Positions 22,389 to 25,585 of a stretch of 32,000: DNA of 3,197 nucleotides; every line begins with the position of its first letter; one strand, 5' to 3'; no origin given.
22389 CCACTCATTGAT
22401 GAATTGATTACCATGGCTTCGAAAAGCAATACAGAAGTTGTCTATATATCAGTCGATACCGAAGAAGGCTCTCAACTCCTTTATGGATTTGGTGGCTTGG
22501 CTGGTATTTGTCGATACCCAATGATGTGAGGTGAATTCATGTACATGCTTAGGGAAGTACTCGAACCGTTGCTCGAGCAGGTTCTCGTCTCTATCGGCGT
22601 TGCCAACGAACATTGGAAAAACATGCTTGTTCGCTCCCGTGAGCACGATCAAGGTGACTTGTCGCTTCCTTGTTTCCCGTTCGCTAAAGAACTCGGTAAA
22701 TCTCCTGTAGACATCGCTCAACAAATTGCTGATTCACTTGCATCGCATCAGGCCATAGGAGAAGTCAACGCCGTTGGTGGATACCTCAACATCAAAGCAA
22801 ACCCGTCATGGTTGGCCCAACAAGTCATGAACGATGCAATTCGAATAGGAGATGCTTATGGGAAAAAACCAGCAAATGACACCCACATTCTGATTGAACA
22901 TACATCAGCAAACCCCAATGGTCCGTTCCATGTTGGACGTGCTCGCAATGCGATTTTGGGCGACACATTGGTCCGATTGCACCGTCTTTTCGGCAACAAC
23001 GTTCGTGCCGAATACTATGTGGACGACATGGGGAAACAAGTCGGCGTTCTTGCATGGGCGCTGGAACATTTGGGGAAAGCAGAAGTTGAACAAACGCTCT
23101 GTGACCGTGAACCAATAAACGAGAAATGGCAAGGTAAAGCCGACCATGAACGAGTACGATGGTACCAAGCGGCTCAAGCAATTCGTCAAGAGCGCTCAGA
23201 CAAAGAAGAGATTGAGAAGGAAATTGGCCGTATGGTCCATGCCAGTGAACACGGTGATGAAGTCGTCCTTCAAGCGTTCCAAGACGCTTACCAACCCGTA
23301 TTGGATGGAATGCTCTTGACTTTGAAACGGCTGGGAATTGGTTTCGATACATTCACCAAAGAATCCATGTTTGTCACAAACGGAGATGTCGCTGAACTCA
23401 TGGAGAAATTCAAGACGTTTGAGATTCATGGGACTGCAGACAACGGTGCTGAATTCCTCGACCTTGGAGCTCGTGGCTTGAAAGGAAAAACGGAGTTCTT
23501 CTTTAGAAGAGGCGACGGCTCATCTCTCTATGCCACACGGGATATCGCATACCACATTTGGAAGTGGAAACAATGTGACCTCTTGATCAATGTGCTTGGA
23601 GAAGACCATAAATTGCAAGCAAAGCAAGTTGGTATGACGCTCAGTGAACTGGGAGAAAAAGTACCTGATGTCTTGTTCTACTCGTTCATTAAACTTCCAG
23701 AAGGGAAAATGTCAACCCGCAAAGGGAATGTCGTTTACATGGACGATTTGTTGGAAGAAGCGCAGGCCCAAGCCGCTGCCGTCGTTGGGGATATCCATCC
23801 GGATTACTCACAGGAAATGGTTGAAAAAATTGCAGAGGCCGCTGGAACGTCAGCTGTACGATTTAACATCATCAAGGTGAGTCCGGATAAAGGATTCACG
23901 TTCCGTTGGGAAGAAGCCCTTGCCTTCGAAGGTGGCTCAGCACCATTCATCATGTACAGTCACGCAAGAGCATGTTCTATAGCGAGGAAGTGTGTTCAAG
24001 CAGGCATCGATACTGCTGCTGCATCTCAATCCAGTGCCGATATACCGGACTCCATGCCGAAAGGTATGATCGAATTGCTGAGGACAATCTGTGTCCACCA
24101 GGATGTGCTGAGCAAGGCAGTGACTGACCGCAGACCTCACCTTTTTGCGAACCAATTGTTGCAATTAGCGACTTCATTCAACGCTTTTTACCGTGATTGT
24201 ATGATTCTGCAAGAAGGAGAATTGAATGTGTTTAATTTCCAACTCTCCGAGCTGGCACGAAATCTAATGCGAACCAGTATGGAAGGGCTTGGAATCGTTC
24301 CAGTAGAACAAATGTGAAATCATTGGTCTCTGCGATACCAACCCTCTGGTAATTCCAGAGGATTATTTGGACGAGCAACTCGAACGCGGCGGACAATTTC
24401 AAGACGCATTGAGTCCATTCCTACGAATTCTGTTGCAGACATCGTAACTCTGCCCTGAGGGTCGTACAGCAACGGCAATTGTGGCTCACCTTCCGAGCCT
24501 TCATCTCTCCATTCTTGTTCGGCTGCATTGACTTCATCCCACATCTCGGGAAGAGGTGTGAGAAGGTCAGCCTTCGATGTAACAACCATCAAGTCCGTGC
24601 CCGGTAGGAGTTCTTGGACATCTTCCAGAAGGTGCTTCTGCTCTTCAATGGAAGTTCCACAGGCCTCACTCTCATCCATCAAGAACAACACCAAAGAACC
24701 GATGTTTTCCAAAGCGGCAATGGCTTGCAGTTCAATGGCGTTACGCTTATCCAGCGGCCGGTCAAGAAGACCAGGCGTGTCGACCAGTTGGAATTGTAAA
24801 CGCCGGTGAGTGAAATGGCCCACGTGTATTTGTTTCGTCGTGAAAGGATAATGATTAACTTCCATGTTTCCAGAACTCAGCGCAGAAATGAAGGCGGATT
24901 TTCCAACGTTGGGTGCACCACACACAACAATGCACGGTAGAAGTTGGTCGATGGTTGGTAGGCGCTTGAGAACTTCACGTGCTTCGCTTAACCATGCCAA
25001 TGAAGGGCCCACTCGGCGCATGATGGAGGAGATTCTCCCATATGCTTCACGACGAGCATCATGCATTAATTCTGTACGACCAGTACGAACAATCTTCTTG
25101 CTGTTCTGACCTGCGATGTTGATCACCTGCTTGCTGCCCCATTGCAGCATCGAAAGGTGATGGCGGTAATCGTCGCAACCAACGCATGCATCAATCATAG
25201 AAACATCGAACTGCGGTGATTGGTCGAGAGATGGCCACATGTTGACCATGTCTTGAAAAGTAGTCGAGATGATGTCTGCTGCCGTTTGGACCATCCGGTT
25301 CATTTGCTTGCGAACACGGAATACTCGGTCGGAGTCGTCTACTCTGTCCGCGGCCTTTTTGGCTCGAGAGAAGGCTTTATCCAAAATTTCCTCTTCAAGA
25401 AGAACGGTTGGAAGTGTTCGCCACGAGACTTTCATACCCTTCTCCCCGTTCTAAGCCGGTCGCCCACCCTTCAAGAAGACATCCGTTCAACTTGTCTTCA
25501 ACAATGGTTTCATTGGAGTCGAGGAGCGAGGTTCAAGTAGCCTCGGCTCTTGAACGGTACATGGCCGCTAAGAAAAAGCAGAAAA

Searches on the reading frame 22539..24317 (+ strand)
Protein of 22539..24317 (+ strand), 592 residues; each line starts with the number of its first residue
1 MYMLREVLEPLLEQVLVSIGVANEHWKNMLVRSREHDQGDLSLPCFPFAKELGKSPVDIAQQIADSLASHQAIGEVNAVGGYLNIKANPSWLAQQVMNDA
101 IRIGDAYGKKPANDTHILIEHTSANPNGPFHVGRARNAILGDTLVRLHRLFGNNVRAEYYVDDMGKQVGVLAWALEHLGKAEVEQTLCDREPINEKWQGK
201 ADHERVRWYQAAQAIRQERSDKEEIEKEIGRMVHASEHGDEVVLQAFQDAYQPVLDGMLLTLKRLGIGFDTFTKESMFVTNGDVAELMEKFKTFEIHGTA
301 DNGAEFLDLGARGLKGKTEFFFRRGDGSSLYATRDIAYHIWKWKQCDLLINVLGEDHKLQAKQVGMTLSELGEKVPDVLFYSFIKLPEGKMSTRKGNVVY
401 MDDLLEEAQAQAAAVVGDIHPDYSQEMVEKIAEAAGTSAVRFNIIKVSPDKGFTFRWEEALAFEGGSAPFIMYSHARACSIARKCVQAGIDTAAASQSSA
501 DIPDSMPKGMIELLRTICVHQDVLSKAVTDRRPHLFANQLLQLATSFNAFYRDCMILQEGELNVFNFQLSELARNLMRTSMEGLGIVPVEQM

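Call 18: search_protein_families(library=pfam, proteins=[window:22539-24317:+], max_evalue=0.001)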
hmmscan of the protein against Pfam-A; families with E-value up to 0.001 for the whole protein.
window:22539-24317:+ (592 aa): 6 families
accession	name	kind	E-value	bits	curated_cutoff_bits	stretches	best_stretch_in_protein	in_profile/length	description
PF00750.26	tRNA-synt_1d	-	2e-26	93.2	23.3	1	105-457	10-349/349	tRNA synthetases class I (R), catalytic domain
PF05746.21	DALR_1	-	4.7e-19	69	22.3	1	471-592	1-117/117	DALR anticodon binding domain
PF03485.21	Arg_tRNA_synt_N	-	2.8e-12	47.5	21.5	1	11-86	6-84/85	Arginyl tRNA synthetase N terminal domain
PF01921.24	tRNA-synt_1f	-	1.1e-06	28.2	27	0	342-411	229-303/360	tRNA synthetases class I (K)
PF09334.17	tRNA-synt_1g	-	6.2e-05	22.4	20.1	0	125-172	9-56/391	tRNA synthetases class I (M)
PF00133.28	tRNA-synt_1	-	8.3e-05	22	22.7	0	121-165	29-73/414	tRNA synthetases class I (I, L, M and V)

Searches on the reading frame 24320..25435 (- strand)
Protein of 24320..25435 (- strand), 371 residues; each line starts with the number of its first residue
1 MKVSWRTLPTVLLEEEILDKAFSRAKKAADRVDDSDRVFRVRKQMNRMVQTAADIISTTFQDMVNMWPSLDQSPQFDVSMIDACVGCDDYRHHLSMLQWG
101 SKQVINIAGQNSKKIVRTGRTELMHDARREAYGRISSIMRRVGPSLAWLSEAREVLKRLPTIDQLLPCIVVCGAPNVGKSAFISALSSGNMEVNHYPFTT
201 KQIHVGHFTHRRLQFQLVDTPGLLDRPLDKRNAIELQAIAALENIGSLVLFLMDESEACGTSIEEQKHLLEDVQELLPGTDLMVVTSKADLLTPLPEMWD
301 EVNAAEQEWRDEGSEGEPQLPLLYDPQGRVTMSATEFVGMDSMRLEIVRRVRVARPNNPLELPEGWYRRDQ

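Call 18: search_protein_families(library=pfam, proteins=[window:24320-25435:-], max_evalue=0.001)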
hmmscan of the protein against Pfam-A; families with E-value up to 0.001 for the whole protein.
window:24320-25435:- (371 aa): 6 families
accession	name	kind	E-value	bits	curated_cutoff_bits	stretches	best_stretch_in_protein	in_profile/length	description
PF17835.6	NOG1_N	-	2.6e-28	99.6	22.9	1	7-163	3-160/160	NOG1 N-terminal helical domain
PF01926.29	MMR_HSR1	-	1e-18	67.9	21.9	1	169-274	2-100/113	50S ribosome-binding GTPase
PF06858.20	NOG1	-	1.8e-18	66.5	27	1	234-290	2-58/58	Nucleolar GTP-binding protein 1 (NOG1)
PF02421.24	FeoB_N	-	3.4e-09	36.8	27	1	169-223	3-57/156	Ferrous iron transport protein B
PF04670.18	Gtr1_RagA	-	0.00013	22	22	1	170-293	3-125/232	Gtr1/RagA G protein conserved region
PF00350.29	Dynamin_N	-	0.00078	19.9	27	0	169-200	1-32/168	Dynamin family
